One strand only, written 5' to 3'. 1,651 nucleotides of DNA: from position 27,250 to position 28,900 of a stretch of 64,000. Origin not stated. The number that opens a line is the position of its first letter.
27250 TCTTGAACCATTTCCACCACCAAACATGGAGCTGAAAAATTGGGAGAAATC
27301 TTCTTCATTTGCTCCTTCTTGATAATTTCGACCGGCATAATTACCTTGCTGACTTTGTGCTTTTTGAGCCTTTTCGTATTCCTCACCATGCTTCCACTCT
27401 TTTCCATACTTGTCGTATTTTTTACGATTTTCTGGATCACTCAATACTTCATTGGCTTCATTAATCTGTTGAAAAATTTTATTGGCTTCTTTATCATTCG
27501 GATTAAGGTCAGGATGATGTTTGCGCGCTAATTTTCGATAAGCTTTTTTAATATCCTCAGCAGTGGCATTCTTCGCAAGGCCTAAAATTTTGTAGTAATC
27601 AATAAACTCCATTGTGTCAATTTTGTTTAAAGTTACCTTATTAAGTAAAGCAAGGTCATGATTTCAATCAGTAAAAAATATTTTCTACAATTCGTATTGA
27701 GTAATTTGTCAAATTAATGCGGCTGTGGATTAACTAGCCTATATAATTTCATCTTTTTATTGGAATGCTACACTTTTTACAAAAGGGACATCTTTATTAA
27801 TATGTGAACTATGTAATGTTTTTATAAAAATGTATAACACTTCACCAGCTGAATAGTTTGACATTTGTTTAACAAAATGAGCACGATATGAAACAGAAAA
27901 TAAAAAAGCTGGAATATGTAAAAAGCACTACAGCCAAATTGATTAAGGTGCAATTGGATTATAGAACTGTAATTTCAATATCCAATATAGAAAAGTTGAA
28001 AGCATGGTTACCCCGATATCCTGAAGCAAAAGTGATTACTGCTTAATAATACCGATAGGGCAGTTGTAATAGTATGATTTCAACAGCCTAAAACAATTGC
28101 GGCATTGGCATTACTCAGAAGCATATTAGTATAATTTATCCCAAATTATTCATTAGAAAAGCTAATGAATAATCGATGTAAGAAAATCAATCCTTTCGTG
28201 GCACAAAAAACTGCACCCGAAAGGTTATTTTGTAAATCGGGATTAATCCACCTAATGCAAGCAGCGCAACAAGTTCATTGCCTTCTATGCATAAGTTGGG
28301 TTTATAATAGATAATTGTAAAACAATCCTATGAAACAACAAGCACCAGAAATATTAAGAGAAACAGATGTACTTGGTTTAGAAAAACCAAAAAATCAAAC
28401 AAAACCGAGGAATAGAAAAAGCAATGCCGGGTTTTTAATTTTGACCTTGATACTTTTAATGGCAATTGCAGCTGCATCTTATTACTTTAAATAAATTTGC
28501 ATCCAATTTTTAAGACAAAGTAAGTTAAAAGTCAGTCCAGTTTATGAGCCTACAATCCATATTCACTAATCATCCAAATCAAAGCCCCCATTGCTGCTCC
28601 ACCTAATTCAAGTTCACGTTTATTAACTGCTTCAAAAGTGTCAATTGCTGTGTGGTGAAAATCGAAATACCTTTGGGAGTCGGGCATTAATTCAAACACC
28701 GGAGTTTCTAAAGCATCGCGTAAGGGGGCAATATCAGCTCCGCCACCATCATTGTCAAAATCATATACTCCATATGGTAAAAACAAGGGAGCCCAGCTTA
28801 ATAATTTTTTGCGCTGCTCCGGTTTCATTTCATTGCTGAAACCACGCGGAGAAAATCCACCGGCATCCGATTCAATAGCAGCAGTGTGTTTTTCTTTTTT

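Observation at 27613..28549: A 0.94-kb gap with no track ORF contains three co-directional small ORFs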

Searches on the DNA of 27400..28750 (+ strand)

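Call 4: search_rna_families(source=window, start=27400, end=28750, threshold=evalue, max_evalue=10, show_alignments=3)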
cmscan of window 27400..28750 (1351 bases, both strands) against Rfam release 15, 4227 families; matches with E-value up to 10: 4.
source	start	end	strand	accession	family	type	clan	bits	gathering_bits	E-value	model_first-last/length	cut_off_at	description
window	28046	28114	-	RF01117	ciona-mir-92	Gene; miRNA;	-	16.7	56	4.2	1-71/71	no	ciona-mir-92 microRNA precursor family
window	28163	28250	+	RF03354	mir-459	Gene; miRNA;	-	14.5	62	7.5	1-81/81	no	mir-459 microRNA precursor family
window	28420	28529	-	RF00125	IS128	Gene; sRNA;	-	13.3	80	9.3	1-209/209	no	IS128 RNA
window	28732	28743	-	RF01138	sR23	Gene; snRNA; snoRNA; CD-box;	-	11.5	45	6.5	43-54/54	no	Small nucleolar RNA sR23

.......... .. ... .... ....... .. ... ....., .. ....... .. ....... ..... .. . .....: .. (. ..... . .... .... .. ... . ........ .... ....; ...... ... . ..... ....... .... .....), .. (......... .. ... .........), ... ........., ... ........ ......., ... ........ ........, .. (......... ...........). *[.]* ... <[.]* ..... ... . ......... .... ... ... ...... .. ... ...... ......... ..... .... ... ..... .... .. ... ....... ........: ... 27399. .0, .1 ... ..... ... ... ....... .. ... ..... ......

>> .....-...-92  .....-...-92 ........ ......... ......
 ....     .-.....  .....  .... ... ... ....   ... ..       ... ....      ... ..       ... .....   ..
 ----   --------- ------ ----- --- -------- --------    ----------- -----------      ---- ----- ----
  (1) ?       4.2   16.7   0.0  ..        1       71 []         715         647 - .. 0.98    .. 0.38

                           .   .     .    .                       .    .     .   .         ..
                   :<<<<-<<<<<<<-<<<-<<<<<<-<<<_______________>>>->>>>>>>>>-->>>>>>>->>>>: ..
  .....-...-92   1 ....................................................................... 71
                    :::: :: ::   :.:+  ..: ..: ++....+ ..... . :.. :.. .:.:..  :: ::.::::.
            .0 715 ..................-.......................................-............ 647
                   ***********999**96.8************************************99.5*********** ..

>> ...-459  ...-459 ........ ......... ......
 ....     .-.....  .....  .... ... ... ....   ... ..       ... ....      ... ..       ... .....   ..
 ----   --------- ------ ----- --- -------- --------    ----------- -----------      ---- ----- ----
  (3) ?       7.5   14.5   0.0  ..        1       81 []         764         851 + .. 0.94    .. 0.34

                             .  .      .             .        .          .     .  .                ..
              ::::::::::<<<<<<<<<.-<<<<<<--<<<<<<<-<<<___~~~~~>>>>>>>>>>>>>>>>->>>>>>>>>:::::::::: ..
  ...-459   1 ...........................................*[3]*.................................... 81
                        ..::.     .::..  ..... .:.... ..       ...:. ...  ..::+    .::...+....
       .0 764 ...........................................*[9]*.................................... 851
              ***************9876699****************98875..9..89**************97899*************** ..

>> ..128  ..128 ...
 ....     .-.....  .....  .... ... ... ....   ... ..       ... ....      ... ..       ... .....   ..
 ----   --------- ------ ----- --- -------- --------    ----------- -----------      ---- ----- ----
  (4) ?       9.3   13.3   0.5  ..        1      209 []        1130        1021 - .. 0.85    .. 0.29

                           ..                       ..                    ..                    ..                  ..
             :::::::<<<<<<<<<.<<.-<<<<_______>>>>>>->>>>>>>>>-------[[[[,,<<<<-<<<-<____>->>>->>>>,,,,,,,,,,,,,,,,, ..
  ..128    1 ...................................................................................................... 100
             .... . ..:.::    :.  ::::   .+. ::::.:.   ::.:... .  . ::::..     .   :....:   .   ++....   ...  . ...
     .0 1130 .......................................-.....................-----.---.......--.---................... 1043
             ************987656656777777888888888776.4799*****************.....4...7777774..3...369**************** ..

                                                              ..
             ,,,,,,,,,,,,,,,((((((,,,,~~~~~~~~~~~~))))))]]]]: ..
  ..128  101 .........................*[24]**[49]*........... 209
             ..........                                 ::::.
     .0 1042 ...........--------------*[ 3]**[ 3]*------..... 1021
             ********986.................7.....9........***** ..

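Call 82: search_dna_similar(query=window:28135-28305:+, collection=plasmids, mode=distant, max_evalue=0.001, max_rows=10)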
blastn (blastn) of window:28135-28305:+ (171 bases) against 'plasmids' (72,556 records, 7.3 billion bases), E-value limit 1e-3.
No match.

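Call 83: search_dna_similar(query=window:28135-28305:+, collection=phages, mode=distant, max_evalue=0.001, max_rows=10)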
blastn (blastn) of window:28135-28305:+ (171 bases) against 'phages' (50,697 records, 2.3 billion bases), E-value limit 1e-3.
No match.

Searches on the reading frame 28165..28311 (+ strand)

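Call 34: search_protein_families(library=pfam, proteins=[window:28165-28311:+], max_evalue=10)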
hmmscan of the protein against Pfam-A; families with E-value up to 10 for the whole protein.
seq(49 aa): 1 family
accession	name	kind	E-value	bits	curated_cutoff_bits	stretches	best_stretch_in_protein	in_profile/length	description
PF05210.18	Sprouty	-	0.02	15.7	25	1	3-44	2-44/116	Sprouty protein (Spry)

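Call 35: search_protein_families(library=ncbifam, proteins=[window:28165-28311:+], max_evalue=10)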
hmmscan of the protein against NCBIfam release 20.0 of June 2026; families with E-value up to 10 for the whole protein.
seq(49 aa): 0 families
